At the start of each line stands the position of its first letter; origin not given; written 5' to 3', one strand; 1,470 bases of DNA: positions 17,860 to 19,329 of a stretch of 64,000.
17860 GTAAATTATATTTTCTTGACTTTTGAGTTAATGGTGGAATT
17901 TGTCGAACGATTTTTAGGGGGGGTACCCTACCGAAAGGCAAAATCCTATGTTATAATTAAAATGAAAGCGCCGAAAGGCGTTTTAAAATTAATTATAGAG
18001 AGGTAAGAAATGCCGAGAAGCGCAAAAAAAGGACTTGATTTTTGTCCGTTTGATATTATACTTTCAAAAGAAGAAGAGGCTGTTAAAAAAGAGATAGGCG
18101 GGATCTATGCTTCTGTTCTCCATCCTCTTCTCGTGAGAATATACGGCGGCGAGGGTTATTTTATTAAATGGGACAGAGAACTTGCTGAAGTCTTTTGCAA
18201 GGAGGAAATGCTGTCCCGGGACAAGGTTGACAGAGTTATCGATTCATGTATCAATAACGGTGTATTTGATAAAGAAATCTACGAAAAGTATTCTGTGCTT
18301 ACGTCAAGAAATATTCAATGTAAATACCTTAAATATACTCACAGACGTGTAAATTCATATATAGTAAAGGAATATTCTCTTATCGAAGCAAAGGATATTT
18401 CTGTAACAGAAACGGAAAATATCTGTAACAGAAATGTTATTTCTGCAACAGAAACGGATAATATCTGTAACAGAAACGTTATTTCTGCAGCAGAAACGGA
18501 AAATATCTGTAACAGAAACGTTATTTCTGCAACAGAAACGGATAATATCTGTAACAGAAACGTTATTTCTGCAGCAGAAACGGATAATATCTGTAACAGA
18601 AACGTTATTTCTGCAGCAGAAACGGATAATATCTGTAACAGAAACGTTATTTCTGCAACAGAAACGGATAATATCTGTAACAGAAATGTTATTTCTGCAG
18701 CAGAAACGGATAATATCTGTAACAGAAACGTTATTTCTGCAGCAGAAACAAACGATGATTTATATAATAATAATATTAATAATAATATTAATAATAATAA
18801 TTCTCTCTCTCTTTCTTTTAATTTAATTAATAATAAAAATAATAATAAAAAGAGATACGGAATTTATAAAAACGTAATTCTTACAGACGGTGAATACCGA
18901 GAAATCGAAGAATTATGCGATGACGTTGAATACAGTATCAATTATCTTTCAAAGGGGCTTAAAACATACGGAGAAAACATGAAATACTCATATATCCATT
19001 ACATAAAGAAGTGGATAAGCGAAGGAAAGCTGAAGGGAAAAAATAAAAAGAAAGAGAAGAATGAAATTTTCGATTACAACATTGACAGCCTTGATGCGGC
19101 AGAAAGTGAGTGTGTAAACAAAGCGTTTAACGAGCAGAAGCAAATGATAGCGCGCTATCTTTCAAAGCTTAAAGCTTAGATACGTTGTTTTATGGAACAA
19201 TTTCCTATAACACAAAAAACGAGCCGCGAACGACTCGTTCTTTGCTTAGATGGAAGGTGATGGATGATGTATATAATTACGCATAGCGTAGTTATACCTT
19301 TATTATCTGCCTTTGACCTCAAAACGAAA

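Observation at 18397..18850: Lambda-ori-like origin (about 17 phased dyad iterons plus an AT-rich tract) inside an orphan phage-type replisome-organiser gene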

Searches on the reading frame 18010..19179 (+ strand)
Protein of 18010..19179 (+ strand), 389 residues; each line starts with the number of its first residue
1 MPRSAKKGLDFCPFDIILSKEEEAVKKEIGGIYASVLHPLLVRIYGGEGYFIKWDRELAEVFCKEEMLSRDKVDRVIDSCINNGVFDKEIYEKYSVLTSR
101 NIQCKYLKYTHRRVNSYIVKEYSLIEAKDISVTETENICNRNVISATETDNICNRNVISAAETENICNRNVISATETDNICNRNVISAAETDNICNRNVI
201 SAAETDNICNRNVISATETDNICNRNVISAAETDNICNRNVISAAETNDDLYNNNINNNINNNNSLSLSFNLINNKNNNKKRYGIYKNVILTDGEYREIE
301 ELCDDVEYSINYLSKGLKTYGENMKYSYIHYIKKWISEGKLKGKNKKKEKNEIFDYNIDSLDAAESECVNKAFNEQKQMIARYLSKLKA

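Call 5: search_protein_families(library=pfam, proteins=[window:18010-19179:+], max_evalue=1)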
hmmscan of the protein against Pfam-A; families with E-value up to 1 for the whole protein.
window:18010-19179:+ (389 aa): 4 families
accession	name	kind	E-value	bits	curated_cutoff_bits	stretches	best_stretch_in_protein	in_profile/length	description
PF14297.12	Lin1244_N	-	5.9e-15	56.2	25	1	24-102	16-95/95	Lin1244/Lin1753-like, N-terminal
PF24748.1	Galaxin_repeat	-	6.6e-05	23.3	28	1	133-244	11-123/131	Galaxin-like repeats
PF24409.1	wHTH-PRTase_assc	-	0.29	11.6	27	0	63-89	18-44/83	wHTH-PRTase associated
PF16095.11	COR-A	-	0.61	10.4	35.3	0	224-252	17-45/143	C-terminal of Roc, COR-A domain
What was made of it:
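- There is a weak, below-threshold Galaxin_repeat hit (call 5).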

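Call 6: search_protein_families(library=phrogs, proteins=[window:18010-19179:+], max_evalue=1)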
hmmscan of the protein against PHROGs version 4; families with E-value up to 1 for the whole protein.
window:18010-19179:+ (389 aa): 3 families
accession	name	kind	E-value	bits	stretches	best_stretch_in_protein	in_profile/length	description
phrog_20437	-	DNA, RNA and nucleotide metabolism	1.9e-24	87.4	1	1-170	1-183/212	DNA replication initiation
phrog_2562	-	DNA, RNA and nucleotide metabolism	1.3e-20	75.3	1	1-348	1-264/290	replication initiation protein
phrog_16706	-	DNA, RNA and nucleotide metabolism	4.1e-18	67.2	1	1-205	1-203/266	replisome organizer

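Call 11: find_homologous_proteins(query=window:18010-19179:+, max_evalue=0.001)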
Query window:18010-19179:+ (389 aa): 9 proteins with E <= 0.001 among 8000 candidates.
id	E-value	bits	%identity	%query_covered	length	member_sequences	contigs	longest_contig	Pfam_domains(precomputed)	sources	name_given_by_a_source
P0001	4.0e-249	844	100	100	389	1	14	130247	PF14297.13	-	-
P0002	2.5e-219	746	85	100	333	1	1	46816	PF14297.13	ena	-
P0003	6.9e-202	688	99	45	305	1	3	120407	PF14297.13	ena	-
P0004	1.6e-197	674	98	45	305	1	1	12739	PF14297.13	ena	-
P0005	4.8e-14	70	32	39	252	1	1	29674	PF14297.13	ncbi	-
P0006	2.5e-12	65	35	42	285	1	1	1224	PF25200.2,PF14297.13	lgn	-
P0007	1.0e-10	60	35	38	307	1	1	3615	PF14297.13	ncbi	-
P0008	2.8e-5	42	29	32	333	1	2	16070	PF14297.13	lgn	-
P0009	2.3e-4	39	29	30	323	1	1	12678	PF14297.13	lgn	-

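Call 13: find_encoding_contigs(protein=P0002, flank=10000, max_places=4)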
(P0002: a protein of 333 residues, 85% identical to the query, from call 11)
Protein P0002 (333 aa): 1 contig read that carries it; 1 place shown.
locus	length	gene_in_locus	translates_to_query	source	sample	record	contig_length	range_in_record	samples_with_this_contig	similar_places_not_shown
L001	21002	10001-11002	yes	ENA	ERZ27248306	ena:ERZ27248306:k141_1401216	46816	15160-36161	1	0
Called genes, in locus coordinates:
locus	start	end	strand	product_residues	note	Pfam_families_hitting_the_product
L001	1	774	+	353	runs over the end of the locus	PF01264:Chorismate_synt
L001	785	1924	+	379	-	PF01817:CM_2, PF00800:PDT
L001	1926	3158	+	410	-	PF08501:Shikimate_dh_N, PF13238:AAA_18 (weak), PF01202:SKI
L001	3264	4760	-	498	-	PF01087:GalP_UDP_transf, PF02744:GalP_UDP_tr_C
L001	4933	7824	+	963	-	PF17132:Glyco_hydro_106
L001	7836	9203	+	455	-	PF08238:Sel1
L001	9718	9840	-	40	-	-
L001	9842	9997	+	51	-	-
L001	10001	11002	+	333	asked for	PF14297:Lin1244_N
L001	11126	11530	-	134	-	-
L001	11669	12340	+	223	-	PF00072:Response_reg, PF00486:Trans_reg_C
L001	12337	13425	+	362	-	PF00672:HAMP (weak), PF00512:HisKA, PF02518:HATPase_c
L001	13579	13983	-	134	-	PF02082:Rrf2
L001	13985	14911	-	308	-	PF00291:PALP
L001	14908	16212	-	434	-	PF05673:DUF815, PF13191:AAA_16 (faint), PF20720:nSTAND3 (weak)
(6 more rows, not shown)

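Call 14: find_encoding_contigs(protein=P0003, flank=10000, max_places=4)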
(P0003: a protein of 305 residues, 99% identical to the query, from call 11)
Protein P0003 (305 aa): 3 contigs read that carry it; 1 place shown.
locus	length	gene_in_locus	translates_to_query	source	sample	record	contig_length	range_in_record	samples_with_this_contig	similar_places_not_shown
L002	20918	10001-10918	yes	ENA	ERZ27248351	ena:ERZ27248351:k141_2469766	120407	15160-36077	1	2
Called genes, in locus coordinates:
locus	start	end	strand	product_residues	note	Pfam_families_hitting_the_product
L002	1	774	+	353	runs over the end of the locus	PF01264:Chorismate_synt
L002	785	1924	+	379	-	PF01817:CM_2, PF00800:PDT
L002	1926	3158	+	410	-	PF08501:Shikimate_dh_N, PF13238:AAA_18 (weak), PF01202:SKI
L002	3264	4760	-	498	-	PF01087:GalP_UDP_transf, PF02744:GalP_UDP_tr_C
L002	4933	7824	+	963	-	PF17132:Glyco_hydro_106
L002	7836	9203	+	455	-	PF08238:Sel1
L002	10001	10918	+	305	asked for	PF14297:Lin1244_N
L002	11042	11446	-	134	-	-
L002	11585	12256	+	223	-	PF00072:Response_reg, PF00486:Trans_reg_C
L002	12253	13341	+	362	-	PF00672:HAMP (weak), PF00512:HisKA, PF02518:HATPase_c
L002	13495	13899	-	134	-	PF02082:Rrf2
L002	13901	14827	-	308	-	PF00291:PALP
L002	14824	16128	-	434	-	PF05673:DUF815, PF13191:AAA_16 (faint), PF20720:nSTAND3 (weak)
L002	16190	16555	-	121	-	PF08769:Spo0A_C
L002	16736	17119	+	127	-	PF00392:GntR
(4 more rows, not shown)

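Call 15: find_encoding_contigs(protein=P0004, flank=10000, max_places=4)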
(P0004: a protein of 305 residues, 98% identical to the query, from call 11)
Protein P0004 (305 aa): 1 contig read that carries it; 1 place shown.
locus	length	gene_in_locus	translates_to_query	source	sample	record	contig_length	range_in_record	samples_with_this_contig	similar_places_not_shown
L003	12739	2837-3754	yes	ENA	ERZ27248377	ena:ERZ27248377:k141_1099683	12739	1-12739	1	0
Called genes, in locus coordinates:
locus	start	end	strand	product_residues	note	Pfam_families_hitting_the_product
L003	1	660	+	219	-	?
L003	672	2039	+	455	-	PF08238:Sel1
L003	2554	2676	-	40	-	-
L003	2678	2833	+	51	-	-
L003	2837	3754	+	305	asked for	PF14297:Lin1244_N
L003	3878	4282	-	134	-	-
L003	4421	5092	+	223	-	PF00072:Response_reg, PF00486:Trans_reg_C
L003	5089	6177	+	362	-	PF00672:HAMP (weak), PF00512:HisKA, PF02518:HATPase_c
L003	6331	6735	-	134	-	PF02082:Rrf2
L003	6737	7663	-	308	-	PF00291:PALP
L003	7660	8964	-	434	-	PF05673:DUF815, PF13191:AAA_16 (faint), PF20720:nSTAND3 (weak)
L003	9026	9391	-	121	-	PF08769:Spo0A_C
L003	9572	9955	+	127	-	PF00392:GntR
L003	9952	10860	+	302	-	PF00005:ABC_tran, PF13304:AAA_21 (faint)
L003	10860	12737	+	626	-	?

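Call 20: find_encoding_contigs(protein=P0006, flank=10000, max_places=3)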
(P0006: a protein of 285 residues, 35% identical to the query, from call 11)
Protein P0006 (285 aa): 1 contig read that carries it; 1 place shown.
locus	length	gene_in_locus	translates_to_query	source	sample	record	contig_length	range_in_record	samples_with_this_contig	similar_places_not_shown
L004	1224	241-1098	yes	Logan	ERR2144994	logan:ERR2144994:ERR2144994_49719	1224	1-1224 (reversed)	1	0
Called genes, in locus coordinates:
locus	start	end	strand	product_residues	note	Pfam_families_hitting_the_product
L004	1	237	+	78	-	?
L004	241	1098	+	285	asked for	PF14297:Lin1244_N, PF25200:DUF7833 (weak)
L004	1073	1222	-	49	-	?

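Call 21: find_encoding_contigs(protein=P0007, flank=10000, max_places=3)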
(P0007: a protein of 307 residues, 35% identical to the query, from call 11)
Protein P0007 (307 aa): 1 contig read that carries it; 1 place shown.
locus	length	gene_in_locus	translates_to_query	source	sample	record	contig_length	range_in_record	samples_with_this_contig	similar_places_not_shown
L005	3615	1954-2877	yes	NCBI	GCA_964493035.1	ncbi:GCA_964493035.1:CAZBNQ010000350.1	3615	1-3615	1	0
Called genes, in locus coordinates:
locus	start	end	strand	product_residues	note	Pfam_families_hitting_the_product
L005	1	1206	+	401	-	?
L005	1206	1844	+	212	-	-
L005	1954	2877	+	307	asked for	PF14297:Lin1244_N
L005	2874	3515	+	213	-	-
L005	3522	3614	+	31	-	?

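Call 22: find_encoding_contigs(protein=P0005, flank=10000, max_places=3)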
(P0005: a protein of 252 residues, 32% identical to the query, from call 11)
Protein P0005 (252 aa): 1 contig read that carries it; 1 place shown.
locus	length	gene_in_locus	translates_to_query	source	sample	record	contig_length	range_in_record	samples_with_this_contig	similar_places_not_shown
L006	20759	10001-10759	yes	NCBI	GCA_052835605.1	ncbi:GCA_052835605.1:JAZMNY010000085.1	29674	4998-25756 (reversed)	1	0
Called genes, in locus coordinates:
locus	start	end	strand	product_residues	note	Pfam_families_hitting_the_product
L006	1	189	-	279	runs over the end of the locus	PF02899:Phage_int_SAM_1, PF00589:Phage_integrase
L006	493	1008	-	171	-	PF00881:Nitroreductase (weak)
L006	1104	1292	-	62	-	PF10133:CooT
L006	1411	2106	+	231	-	PF04542:Sigma70_r2, PF04545:Sigma70_r4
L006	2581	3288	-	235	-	PF13476:AAA_23 (weak), PF13555:AAA_29 (weak), PF13175:AAA_15 (weak), PF00005:ABC_tran, PF13304:AAA_21 (weak)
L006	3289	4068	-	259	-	PF00005:ABC_tran, PF13304:AAA_21 (faint), PF12399:BCA_ABC_TP_C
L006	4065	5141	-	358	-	PF02653:BPD_transp_2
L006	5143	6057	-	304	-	PF02653:BPD_transp_2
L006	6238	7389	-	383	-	PF13433:Peripla_BP_5, PF13458:Peripla_BP_6, PF01094:ANF_receptor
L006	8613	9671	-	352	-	PF01208:URO-D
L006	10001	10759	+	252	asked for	PF14297:Lin1244_N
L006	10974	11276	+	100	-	-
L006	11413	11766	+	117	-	-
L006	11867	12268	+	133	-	PF01475:FUR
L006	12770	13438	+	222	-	-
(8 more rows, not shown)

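Call 37: search_protein_families(library=ncbifam, proteins=[window:18010-19179:+], max_evalue=1)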
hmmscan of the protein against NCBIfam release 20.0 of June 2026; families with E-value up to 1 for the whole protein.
window:18010-19179:+ (389 aa): 1 family
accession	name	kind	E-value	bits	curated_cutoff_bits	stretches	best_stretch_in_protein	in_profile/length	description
NF010946.0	PRK14366.1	equivalog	0.26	10.7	284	0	119-209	45-134/195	Maf-like protein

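Call 65: search_solved_structures(query=A1, max_evalue=1)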
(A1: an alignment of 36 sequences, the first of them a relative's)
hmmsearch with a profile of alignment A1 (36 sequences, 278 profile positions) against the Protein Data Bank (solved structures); distinct sequences matched with E-value up to 1: 1.
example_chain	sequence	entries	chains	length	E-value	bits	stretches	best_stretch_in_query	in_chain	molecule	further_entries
8v3w_L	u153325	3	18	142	0.49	13.2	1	71-150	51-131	Sheath initiator (CD1370)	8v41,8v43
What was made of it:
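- Tried and rejected: No significant hit from a PDB sequence profile (call 65).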

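Call 67: find_encoding_contigs(protein=P0001, flank=3000, max_places=10)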
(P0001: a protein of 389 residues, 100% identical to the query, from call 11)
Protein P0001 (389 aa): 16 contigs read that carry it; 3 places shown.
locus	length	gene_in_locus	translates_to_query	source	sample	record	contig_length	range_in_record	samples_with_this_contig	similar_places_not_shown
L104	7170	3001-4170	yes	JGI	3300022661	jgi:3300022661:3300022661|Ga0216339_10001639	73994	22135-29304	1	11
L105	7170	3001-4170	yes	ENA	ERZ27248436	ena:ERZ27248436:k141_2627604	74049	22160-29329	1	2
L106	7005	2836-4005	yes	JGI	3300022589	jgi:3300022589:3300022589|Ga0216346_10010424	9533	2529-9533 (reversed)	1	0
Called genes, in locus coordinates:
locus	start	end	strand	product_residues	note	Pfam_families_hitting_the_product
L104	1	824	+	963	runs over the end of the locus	PF17132:Glyco_hydro_106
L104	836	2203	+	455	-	PF08238:Sel1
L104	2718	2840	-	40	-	-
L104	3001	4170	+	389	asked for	PF14297:Lin1244_N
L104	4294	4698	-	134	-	-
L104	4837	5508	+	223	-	PF00072:Response_reg, PF00486:Trans_reg_C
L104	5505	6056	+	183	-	PF00672:HAMP (weak), PF00512:HisKA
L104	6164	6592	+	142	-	PF02518:HATPase_c, PF14501:HATPase_c_5 (weak)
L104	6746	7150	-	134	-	PF02082:Rrf2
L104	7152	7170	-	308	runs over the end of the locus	PF00291:PALP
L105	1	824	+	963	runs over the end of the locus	PF17132:Glyco_hydro_106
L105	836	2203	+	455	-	PF08238:Sel1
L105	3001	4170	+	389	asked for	PF14297:Lin1244_N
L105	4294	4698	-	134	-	-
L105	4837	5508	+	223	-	PF00072:Response_reg, PF00486:Trans_reg_C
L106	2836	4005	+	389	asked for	PF14297:Lin1244_N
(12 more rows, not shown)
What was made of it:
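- The largest allele is the most common, at 16 of about 21 contigs (calls 13-15, 67). The 389-aa allele was recovered 16 times by two assembly pipelines (call 67).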

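Call 70: search_protein_families(library=padloc, proteins=[window:18010-19179:+], max_evalue=0.01)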
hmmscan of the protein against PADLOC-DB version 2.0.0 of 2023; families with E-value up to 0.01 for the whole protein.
window:18010-19179:+ (389 aa): 0 families

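Call 86: predict_structure(alignment_id=A1)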
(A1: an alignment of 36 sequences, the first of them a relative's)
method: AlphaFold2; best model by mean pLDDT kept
length: 389 residues; sequences in the alignment: 36
mean_pLDDT: 69.3   pTM: 0.41
mean pLDDT of the five models: 69.3, 68.9, 68.8, 68.2, 67.4
residues with pLDDT >= 90: 166; 70-90: 53; 50-70: 17; < 50: 153
segments of 3 or more residues with pLDDT < 50: 135-276, 348-357
pLDDT, mean of each block of 10 residues (from residue 1): 78 77 96 94 93 97 97 98 98 98 92 81 87 48 42 39 36 34 36 35 38 36 35 35 36 38 42 55 95 95 96 93 83 93 68 47 78 93 91
secondary structure, 60 per line:
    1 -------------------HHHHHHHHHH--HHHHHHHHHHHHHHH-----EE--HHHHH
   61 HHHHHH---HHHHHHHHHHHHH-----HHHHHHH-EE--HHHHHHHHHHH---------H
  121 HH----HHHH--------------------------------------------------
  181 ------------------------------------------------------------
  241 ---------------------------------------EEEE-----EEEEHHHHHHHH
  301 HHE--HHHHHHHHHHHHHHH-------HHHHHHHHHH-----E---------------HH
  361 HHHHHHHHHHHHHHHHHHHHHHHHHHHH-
elements in order: H20-29 H32-46 H56-66 H70-82 H88-94 H100-110 H127-130 E280-283 E289-292 H293-302 H306-320 H328-337 H359-388
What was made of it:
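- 18010..18396 (+): N-terminal Lin1244_N (DUF4373) domain, the presumed iteron-binding module. AlphaFold pLDDT is above 90 for residues 20-110 (call 86).
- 18397..18749 (.): Iteron array: 8.4 x 42 bp, giving 17 dyads (9 x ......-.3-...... and 8 x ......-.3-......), with centres 22/20 bp apart (mean 21 bp, two helical turns). The encoded peptide is predicted to be disordered (call 86).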

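Call 88: fold_search(model_id=the predicted structure, library=pdb)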
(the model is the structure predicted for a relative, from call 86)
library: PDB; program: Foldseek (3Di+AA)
matches with E <= 10: 245; with E <= 0.001: 0
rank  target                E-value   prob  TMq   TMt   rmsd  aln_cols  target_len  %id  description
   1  3e6m_C                8.9e-01  0.09  0.11  0.24  15.5       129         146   11  The crystal structure of a MarR family transcriptional regulator from Silicibacter pomeroyi DSS. (released 2008-09-02)
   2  4m6x_B                9.4e-01  0.21  0.15  0.17  15.3       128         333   10  Mutant structure of methyltransferase from Streptomyces hygroscopicus complexed with S-adenosyl-L-homocysteine and met (released 2014-06-25)
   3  3m9a                  1.2e+00  0.21  0.15  0.47   7.2       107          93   12  Protein structure of type III plasmid segregation TubR (released 2010-07-07)
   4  3m8f_B                1.3e+00  0.21  0.15  0.45   7.9       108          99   12  Protein structure of type III plasmid segregation TubR mutant (released 2010-07-07)
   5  3m8f_A                1.4e+00  0.21  0.15  0.48   7.7       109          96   12  Protein structure of type III plasmid segregation TubR mutant (released 2010-07-07)
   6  3qpt                  1.5e+00  0.21  0.14  0.35   7.7        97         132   11  Crystal structure of the Salmonella transcriptional regulator SlyA (released 2011-05-04)
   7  5loe_B                1.6e+00  0.20  0.14  0.20   5.6       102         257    9  Structure of full length Cody from Bacillus subtilis in complex with Ile (released 2017-01-11)
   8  4m6y_A                1.7e+00  0.30  0.15  0.17   4.6        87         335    9  Mutant structure of methyltransferase from Streptomyces hygroscopicus complexed with S-adenosyl-L-homocysteine and met (released 2014-06-25)
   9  4m73_A                1.7e+00  0.14  0.15  0.17  15.3       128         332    9  Mutant structure of methyltransferase from Streptomyces hygroscopicus (released 2014-06-25)
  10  3m8e_B                1.8e+00  0.18  0.15  0.48   7.2       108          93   14  Protein structure of Type III plasmid segregation TubR (released 2010-07-07)
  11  4kib_A                1.8e+00  0.14  0.15  0.17  15.3       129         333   10  Crystal structure of methyltransferase from Streptomyces hygroscopicus complexed with S-adenosyl-L-homocysteine and me (released 2014-05-07)
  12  2k9l_MODEL_1_A        2.0e+00  0.18  0.11  0.45   8.2        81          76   15  Structure of the Core Binding Domain of sigma54 (released 2009-05-26)
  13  1r1v_B                2.0e+00  0.15  0.15  0.45   8.8       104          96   10  Crystal structure of the metal-sensing transcriptional repressor CzrA from Staphylococcus aureus in the Zn2-form (released 2004-05-18)
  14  9fia_BK               2.0e+00  0.03  0.09  0.13  19.1       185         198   11  SSU(body) structure derived from the SSU sample of the mitoribosome from T. gondii. (released 2024-12-11)
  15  2fa5_B                2.1e+00  0.07  0.12  0.27  14.3       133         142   11  The crystal structure of an unliganded multiple antibiotic-resistance repressor (MarR) from Xanthomonas campestris (released 2006-11-14)
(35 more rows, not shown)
